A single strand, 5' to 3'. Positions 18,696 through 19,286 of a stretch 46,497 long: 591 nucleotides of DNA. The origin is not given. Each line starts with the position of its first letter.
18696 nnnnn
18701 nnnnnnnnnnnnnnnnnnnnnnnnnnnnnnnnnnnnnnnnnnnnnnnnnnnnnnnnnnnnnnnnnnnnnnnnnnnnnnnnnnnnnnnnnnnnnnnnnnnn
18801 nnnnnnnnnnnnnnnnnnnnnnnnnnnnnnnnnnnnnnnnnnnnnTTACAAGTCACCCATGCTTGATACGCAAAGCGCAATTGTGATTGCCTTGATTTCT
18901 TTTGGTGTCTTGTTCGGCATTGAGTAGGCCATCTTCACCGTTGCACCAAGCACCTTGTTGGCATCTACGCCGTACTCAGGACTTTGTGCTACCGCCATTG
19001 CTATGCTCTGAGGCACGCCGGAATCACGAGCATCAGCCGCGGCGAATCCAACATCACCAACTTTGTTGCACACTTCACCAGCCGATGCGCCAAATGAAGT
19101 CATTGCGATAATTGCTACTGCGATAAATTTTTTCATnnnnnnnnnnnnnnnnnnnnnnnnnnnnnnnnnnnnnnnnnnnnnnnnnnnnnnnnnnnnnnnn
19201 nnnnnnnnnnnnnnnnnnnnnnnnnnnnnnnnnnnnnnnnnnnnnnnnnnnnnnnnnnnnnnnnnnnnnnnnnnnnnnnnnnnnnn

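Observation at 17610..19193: Leftward four-gene accessory island inside the head gene block: secreted 96-aa protein, 43-aa peptide, 328-aa Cys/Trp-rich protein, 40-aa zinc-ribbon peptide, all TAATG/ATGA-coupled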

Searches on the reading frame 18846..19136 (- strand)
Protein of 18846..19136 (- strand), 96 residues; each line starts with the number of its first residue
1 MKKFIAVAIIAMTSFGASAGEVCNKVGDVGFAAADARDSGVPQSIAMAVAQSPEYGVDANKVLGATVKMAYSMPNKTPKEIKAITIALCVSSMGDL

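Call 4: search_protein_families(library=pfam, proteins=[window:18846-19136:-], max_evalue=0.1)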
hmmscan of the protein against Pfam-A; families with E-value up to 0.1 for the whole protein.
window:18846-19136:- (96 aa): 0 families

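Call 5: search_protein_families(library=phrogs, proteins=[window:18846-19136:-], max_evalue=0.01)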
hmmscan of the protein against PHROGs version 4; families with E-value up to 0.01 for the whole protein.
window:18846-19136:- (96 aa): 1 family
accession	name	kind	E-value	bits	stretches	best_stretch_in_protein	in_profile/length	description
phrog_2315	-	unknown function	1.7e-16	61.2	1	1-84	1-90/109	-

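Call 11: search_protein_families(library=padloc, proteins=[window:18846-19136:-], max_evalue=1)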
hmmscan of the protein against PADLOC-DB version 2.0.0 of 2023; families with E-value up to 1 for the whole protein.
window:18846-19136:- (96 aa): 0 families

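Call 12: search_protein_families(library=ncbifam, proteins=[window:18846-19136:-], max_evalue=1)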
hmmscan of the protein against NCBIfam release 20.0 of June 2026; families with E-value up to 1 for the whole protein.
window:18846-19136:- (96 aa): 0 families

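Call 19: find_homologous_proteins(query=window:18846-19136:-)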
Query window:18846-19136:- (96 aa): 46 proteins with E <= 0.001 among 52 candidates.
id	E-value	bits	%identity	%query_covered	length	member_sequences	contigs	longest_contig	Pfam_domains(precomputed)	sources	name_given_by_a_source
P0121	7.7e-50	184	94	100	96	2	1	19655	-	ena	-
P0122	6.0e-49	181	92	100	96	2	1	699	-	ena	-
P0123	9.0e-49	181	91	100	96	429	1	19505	-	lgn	-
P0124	6.0e-48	178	90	100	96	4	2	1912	-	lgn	-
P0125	1.4e-47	177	91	100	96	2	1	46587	-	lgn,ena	-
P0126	2.7e-47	176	90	100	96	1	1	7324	-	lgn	-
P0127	1.1e-46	174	91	100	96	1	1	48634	-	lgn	-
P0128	2.5e-41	157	79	99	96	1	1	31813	-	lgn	-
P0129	7.8e-28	114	63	99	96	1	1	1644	-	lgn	-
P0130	9.7e-26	107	59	99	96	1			-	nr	nr:MAG: hypothetical protein [Bacteriophage sp.]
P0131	9.9e-26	107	59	99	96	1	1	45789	-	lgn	-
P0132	2.3e-25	106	59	99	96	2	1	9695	-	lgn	-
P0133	4.9e-25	105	59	99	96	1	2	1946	-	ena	-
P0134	7.3e-25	104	57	99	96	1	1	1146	-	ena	-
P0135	7.8e-25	104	57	99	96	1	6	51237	-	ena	-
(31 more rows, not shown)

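Call 35: predict_structure(alignment_id=A2)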
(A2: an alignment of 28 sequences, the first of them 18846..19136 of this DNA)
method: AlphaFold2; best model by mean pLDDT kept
length: 96 residues; sequences in the alignment: 28
mean_pLDDT: 80.1   pTM: 0.70
mean pLDDT of the five models: 80.1, 79.2, 78.8, 78.7, 77.3
residues with pLDDT >= 90: 37; 70-90: 37; 50-70: 15; < 50: 7
segments of 3 or more residues with pLDDT < 50: 1-4
pLDDT, mean of each block of 10 residues (from residue 1): 51 58 86 94 89 79 90 96 90 61
secondary structure, 60 per line:
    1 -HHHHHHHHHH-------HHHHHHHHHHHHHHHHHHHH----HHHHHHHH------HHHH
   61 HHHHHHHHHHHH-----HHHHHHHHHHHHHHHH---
elements in order: H2-11 H19-38 H43-50 H57-72 H78-93

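Call 37: search_solved_structures(query=A2, max_evalue=10, show_alignments=2)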
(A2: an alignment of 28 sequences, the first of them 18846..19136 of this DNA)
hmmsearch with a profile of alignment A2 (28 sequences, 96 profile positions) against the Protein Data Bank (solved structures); distinct sequences matched with E-value up to 10: 12.
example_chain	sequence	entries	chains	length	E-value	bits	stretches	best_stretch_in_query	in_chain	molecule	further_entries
5mei_i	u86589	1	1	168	0.12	16.2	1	23-65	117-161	Suppressor protein STM1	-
5tbw_i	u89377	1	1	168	0.13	16.1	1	23-65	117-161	Suppressor protein STM1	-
4u4u_sM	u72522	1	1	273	0.18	15.6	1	23-65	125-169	Suppressor protein STM1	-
5ndg_SM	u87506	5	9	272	0.19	15.5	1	23-65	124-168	Suppressor protein STM1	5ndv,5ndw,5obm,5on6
4u3m_SM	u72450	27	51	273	0.19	15.5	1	23-65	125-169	Suppressor protein STM1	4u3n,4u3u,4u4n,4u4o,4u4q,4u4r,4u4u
4jpb_B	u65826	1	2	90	0.41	14.5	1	33-75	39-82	Methyl-accepting chemotaxis protein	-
3ur1_C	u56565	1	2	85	0.41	14.5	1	33-75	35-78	Methyl-accepting chemotaxis protein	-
6xi3_AAA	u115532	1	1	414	0.74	13.6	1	11-67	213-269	Large adhesion protein (Lap) involved in biofilm formation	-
3g6b_A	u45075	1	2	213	1.1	13.1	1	34-78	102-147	Methyl-accepting chemotaxis protein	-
3g67_A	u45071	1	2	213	1.1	13.1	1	34-78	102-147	Methyl-accepting chemotaxis protein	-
5zmy_A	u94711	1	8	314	1.5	12.7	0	28-42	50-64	Cis-epoxysuccinate hydrolase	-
5zmu_A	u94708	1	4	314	1.5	12.7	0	28-42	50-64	Cis-epoxysuccinate hydrolase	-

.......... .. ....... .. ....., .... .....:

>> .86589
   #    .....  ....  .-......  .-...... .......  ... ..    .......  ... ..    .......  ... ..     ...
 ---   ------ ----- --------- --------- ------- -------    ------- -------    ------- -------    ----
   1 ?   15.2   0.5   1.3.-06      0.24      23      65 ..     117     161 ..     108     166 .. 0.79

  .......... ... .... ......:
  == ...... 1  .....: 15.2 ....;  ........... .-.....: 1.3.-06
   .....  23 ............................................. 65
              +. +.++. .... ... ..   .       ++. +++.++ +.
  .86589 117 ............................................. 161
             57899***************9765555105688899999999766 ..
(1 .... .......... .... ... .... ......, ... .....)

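Call 38: fold_search(model_id=the predicted structure, library=pdb)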
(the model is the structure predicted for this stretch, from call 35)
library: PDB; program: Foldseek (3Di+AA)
matches with E <= 10: 130; with E <= 0.001: 0
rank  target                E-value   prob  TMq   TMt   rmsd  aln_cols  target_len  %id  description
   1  8zah_A                1.2e+00  0.21  0.30  0.14  16.4        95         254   13  Crystal structure of the channel protein CorA from Campylobacter jejuni (released 2024-06-19)
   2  4bpd_A                1.2e+00  0.14  0.28  0.24  13.1        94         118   16  Structure determination of an integral membrane kinase (released 2014-05-07)
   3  8zak_B                1.2e+00  0.21  0.31  0.15  16.3        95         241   15  Crystal structure of the channel protein CorA from Campylobacter jejuni in complex with Ni2+ (released 2024-06-19)
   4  3ze3_B                1.6e+00  0.15  0.29  0.28  13.3        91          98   13  Crystal structure of the integral membrane diacylglycerol kinase - delta7 (released 2013-05-22)
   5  5dwk_E                1.8e+00  0.12  0.27  0.29  13.1        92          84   15  Diacylglycerol Kinase solved by multi crystal multi orientation native SAD (released 2016-03-23)
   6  5dwk_A                2.3e+00  0.10  0.28  0.28  12.8        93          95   17  Diacylglycerol Kinase solved by multi crystal multi orientation native SAD (released 2016-03-23)
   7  6ex6_B                2.6e+00  0.07  0.24  0.07  10.6       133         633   14  The GH127, Beta-arabinofuranosidase, BT3674 (released 2018-11-21)
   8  4o7g_A                2.7e+00  0.13  0.32  0.18  11.0       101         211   11  Crystal Structure of Ascorbate-bound Cytochrome b561, crystal soaked in 1 M L-ascorbate for 40 minutes (released 2014-02-05)
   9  4bpd_C                2.7e+00  0.10  0.27  0.28  13.2        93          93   15  Structure determination of an integral membrane kinase (released 2014-05-07)
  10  4o6y_A                3.1e+00  0.12  0.32  0.18  11.0       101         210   11  Crystal Structure of Cytochrome b561 (released 2014-02-05)
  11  2n39_MODEL_1_A        3.3e+00  0.09  0.27  0.25  13.3       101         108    5  NMR solution structure of a C-terminal domain of the chromodomain helicase DNA-binding protein 1 (released 2016-06-01)
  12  9gin                  3.5e+00  0.13  0.35  0.11   9.3        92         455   10  SOS2 in complex with compound 11 (released 2025-02-05)
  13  8zah_B                3.5e+00  0.11  0.30  0.14  16.3        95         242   13  Crystal structure of the channel protein CorA from Campylobacter jejuni (released 2024-06-19)
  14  4zvb_A                3.5e+00  0.06  0.27  0.19  13.9       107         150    8  Crystal structure of globin domain of the E. coli DosC - form II (ferrous) (released 2015-11-11)
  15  3ze5_A                3.7e+00  0.08  0.27  0.24  13.6        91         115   14  Crystal structure of the integral membrane diacylglycerol kinase - delta4 (released 2013-05-22)
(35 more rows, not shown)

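Call 43: find_related_loci(query=A2, collection=viral_contigs, flank=4000)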
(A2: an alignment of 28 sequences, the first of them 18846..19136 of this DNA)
Query A2 (96 aa) in viral_contigs; peptide patterns used: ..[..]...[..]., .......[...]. (x = any residue, [..] = any of these).
199 stretches matched a pattern; 39 encode a relative of the query (tblastn E <= 1e-3); 39 distinct loci.
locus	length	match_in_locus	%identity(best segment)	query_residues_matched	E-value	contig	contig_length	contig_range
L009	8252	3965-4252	99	1-96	2e-59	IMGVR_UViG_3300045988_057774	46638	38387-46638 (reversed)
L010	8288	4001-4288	98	1-96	6e-59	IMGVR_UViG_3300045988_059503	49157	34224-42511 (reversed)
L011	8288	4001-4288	98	1-96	1e-58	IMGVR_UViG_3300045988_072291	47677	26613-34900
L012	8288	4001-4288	97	1-96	1e-58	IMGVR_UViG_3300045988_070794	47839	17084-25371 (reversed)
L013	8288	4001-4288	97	1-96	4e-58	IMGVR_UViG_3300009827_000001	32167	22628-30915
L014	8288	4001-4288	96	1-96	4e-58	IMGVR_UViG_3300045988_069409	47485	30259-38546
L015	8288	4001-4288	96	1-96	2e-57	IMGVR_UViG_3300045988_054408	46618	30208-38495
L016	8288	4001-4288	96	1-96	1e-57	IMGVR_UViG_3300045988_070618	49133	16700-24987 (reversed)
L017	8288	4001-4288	94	1-96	1e-56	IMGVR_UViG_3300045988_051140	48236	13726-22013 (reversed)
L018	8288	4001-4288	95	1-96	2e-52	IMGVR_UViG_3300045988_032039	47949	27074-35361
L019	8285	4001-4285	58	1-95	9e-32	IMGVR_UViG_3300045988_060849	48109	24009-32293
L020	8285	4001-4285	54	1-95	1e-30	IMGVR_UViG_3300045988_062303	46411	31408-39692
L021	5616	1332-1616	54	1-95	3e-30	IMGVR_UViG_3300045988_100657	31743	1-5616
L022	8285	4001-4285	54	1-95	4e-30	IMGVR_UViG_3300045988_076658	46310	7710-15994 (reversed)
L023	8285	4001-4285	53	1-95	4e-29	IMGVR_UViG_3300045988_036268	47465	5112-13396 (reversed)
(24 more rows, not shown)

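Call 48: search_dna_similar(query=window:18846-19136:-, collection=phages, mode=protein, max_rows=40, rows=spread, max_evalue=0.01)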
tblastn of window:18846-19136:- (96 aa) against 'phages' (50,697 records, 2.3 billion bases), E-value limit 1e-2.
Records with a match: 167; places in all: 167; records where one place covers at least 80% of the query: 167.
Best place of each record, by identity: 95-99% 6; 90-95% 28; <60% 133.
By first word of the organism name: Salmonella 103; Klebsiella 46; Escherichia 8; Shigella 4; Vibrio 2; Aeromonas 2; Flyfo 2.
By host as written in the record: - 68; Klebsiella pneumoniae 27; Salmonella enterica 7; Salmonella enterica subsp. enterica serovar Typhimurium 6; Klebsiella pneumoniae DA591 4; Salmonella sp. 4; Escherichia coli 4; Salmonella enterica subsp. enterica serovar Enteritidis 4; and 29 more.
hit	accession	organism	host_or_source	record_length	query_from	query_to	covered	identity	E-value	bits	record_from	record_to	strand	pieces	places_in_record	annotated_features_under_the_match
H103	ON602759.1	Klebsiella phage VLCpiS13e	Klebsiella pneumoniae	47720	1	96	100%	96.9%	8e-55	187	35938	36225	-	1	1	hypothetical protein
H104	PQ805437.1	Klebsiella phage RSU-F4K5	Klebsiella michiganensis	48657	1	96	100%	95.8%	3e-54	185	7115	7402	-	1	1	hypothetical protein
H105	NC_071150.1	Klebsiella phage ZCKP8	Klebsiella sp.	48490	1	96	100%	94.8%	1e-53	183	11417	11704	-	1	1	hypothetical protein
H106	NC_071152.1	Klebsiella phage VLCpiS13a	Klebsiella pneumoniae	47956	1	96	100%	94.8%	2e-53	183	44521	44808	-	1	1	hypothetical protein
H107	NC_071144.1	Klebsiella phage VLCpiS13f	Klebsiella pneumoniae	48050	1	96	100%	94.8%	2e-53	183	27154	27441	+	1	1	hypothetical protein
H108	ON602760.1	Klebsiella phage VLCpiS13d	Klebsiella pneumoniae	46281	1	96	100%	93.8%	3e-53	182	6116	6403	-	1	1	hypothetical protein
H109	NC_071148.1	Klebsiella phage KP591P3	Klebsiella pneumoniae DA591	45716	1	96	100%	93.8%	5e-53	182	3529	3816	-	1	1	hypothetical protein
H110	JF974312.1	Vibrio phage pYD38-A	Vibrio sp. YD38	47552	1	96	100%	92.7%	9e-48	167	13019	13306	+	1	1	hypothetical protein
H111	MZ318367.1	Klebsiella phage BUCT610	Klebsiella pneumoniae 1119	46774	1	95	99%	54.7%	3e-27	108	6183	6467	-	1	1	hypothetical protein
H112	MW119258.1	Klebsiella phage vB_KpnS_MK54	Klebsiella pneumoniae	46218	1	95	99%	53.7%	1e-25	103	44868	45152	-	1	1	hypothetical protein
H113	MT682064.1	Klebsiella virus KpV2811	Klebsiella pneumoniae capsular type K1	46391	1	95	99%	51.6%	8e-25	101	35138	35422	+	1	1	hypothetical protein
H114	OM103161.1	Klebsiella phage KpnS_VR6602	Klebsiella pneumoniae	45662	1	95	99%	50.5%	9e-24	99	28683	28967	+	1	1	hypothetical protein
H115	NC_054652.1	Klebsiella phage YX3973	Klebsiella pneumoniae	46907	1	95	99%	50.5%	1e-23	99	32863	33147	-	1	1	hypothetical protein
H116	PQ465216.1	Salmonella phage BUCT_XGG_PSM_3377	Salmonella enterica subsp. enterica ...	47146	1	89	93%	33.0%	6e-9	57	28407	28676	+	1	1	hypothetical protein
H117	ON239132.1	Escherichia phage S192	Escherichia coli 192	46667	1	89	93%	33.0%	1e-8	56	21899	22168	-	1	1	hypothetical protein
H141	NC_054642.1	Salmonella phage Seszw_1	Salmonella enterica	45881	3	89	91%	27.0%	1e-7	53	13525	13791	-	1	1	hypothetical protein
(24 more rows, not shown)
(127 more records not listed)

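Call 65: search_protein_representatives(alignment_id=A2)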
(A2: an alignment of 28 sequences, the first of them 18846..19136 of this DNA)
Query: 28 sequences, 96 profile positions. Proteins with E-value up to 0.001 (for the whole library): 68; up to 1e-10: 4; up to 1e-30: 1. The best 68 are listed.
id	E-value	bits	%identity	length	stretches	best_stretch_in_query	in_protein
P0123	2.0e-41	156.6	-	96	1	1-95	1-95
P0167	1.1e-17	80.4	-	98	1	4-95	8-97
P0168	1.7e-11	60.6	-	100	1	1-94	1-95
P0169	2.0e-11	60.3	-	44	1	1-37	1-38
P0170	1.6e-09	54.2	-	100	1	1-95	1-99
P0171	3.3e-09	53.2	-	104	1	3-95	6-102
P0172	9.2e-09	51.8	-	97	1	2-89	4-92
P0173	2.4e-08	50.5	-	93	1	1-89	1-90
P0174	8.2e-08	48.8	-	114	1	16-94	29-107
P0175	2.7e-07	47.1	-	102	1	1-94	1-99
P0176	4.1e-07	46.5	-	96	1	1-93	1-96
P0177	1.7e-06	44.5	-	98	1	4-93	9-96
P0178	2.1e-06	44.3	-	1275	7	7-49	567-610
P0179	4.6e-06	43.2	-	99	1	4-95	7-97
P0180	6.5e-06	42.7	-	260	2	15-89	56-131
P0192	2.5e-05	40.8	-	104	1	2-93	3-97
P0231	9.4e-04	35.8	-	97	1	1-93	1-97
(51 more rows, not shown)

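Call 67: search_protein_families(library=pfam, alignment_id=A3, max_evalue=0.01)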
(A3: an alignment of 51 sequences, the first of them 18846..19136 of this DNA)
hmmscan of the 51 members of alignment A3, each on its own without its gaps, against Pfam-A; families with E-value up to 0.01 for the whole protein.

A. member 1, window:18846-19136:- (96 aa): 0 families

B. families by the number of members that match (of 51 scanned): 5 families
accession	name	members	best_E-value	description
PF04101.22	Glyco_tran_28_C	1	0.0054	Glycosyltransferase family 28 C-terminal domain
PF13559.11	DUF4129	1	0.0065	Domain of unknown function (DUF4129)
PF09438.16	DUF2017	1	0.0075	Domain of unknown function (DUF2017)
PF19183.5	DUF5865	1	0.0078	Family of unknown function (DUF5865)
PF21309.3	C5_CUB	1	0.0083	Complement component 5, CUB domain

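Call 68: search_protein_families(library=phrogs, alignment_id=A3, max_evalue=0.001)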
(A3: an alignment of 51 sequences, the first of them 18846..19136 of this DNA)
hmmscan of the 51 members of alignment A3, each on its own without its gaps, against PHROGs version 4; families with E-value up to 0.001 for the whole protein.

A. member 1, window:18846-19136:- (96 aa): 1 family
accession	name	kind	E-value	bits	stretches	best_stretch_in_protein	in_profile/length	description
phrog_2315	-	unknown function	1.7e-16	61.2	1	1-84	1-90/109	-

B. families by the number of members that match (of 51 scanned): 4 families
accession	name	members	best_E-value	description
phrog_2315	-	47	2.3e-21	-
phrog_16193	-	2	0.00021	-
phrog_3273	-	1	9.3e-13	-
phrog_2255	-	1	0.00027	HNH endonuclease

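Call 69: search_solved_structures(query=A3, max_evalue=10)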
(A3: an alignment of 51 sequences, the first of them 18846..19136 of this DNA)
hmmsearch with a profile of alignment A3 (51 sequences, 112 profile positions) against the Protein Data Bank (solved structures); distinct sequences matched with E-value up to 10: 5.
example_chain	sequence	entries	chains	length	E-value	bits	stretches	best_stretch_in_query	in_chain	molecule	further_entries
4hpz_A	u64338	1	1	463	0.028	17.6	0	42-89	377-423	dTale2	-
6x6o_A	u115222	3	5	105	0.072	16.3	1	2-30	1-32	Protein spackle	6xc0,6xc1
9uc5_A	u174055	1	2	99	0.89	12.8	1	32-70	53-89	GPX62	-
8ub3_A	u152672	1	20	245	1.7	11.9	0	5-72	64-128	DpHF7 filament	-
9f0l_A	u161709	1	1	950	1.8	11.8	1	30-88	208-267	De novo designed Protein K10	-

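Call 70: search_dna_similar(query=P0171, collection=phages, mode=protein, max_rows=25, rows=spread, max_evalue=0.001)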
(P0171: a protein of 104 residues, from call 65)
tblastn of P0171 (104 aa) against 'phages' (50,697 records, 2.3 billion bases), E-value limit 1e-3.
Records with a match: 47; places in all: 47; records where one place covers at least 80% of the query: 0.
Best place of each record, by identity: <60% 47.
By first word of the organism name: Klebsiella 43; Vibrio 2; Aeromonas 2.
By host as written in the record: Klebsiella pneumoniae 25; Klebsiella pneumoniae DA591 4; Klebsiella pneumoniae capsular type K1 2; Klebsiella pneumoniae 1119 2; Klebsiella pneumoniae KP-08 2; Klebsiella sp. 2; Vibrio sp. YD38 2; Aeromonas sp. IS4 2; and 6 more.
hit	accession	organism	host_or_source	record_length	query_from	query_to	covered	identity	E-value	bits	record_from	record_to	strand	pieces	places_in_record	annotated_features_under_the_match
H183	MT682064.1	Klebsiella virus KpV2811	Klebsiella pneumoniae capsular type K1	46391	26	102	74%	35.9%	5e-8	54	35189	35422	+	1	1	hypothetical protein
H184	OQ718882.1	Klebsiella phage vB_KpnS_SCNJ1-C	Klebsiella pneumonia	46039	26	102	74%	35.9%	1e-7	53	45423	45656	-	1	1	hypothetical protein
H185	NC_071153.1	Klebsiella phage BUCT610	Klebsiella pneumoniae 1119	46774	26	102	74%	34.6%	2e-7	53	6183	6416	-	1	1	hypothetical protein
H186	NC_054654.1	Klebsiella phage vB_KpnS_ZX4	Klebsiella pneumoniae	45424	26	102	74%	34.6%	5e-7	51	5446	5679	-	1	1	hypothetical protein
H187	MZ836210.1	Klebsiella phage BUCT541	Klebsiella pneumoniae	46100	26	102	74%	34.6%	9e-7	51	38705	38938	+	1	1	hypothetical protein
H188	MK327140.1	Klebsiella phage YX3973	Klebsiella pneumoniae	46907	26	102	74%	34.6%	9e-7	51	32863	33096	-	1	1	hypothetical protein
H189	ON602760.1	Klebsiella phage VLCpiS13d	Klebsiella pneumoniae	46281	28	102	72%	31.3%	3e-6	49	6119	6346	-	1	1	hypothetical protein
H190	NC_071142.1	Klebsiella phage VLCpiS13d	Klebsiella pneumoniae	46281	28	102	72%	31.3%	3e-6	49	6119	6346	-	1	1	hypothetical protein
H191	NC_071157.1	Klebsiella phage VLCpiS13c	Klebsiella pneumoniae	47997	28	102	72%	31.3%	2e-5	47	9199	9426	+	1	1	hypothetical protein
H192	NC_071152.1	Klebsiella phage VLCpiS13a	Klebsiella pneumoniae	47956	28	102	72%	31.3%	3e-5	47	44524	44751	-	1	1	hypothetical protein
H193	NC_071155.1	Klebsiella phage VLCpiS13b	Klebsiella pneumoniae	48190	28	102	72%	31.3%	3e-5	47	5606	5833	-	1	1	hypothetical protein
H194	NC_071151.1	Klebsiella phage vB_Kpn_ZC2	Klebsiella pneumoniae KP-08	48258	28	102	72%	30.0%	3e-5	47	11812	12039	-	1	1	hypothetical protein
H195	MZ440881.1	Klebsiella phage ZCKP8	Klebsiella sp.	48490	28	102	72%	30.0%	3e-5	47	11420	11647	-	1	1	hypothetical protein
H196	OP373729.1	Klebsiella phage vB_Kpn_ZCKp20p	Klebsiella pneumoniae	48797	28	102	72%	30.0%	3e-5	47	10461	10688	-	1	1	hypothetical protein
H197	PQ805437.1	Klebsiella phage RSU-F4K5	Klebsiella michiganensis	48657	28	102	72%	30.0%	4e-5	46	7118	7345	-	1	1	hypothetical protein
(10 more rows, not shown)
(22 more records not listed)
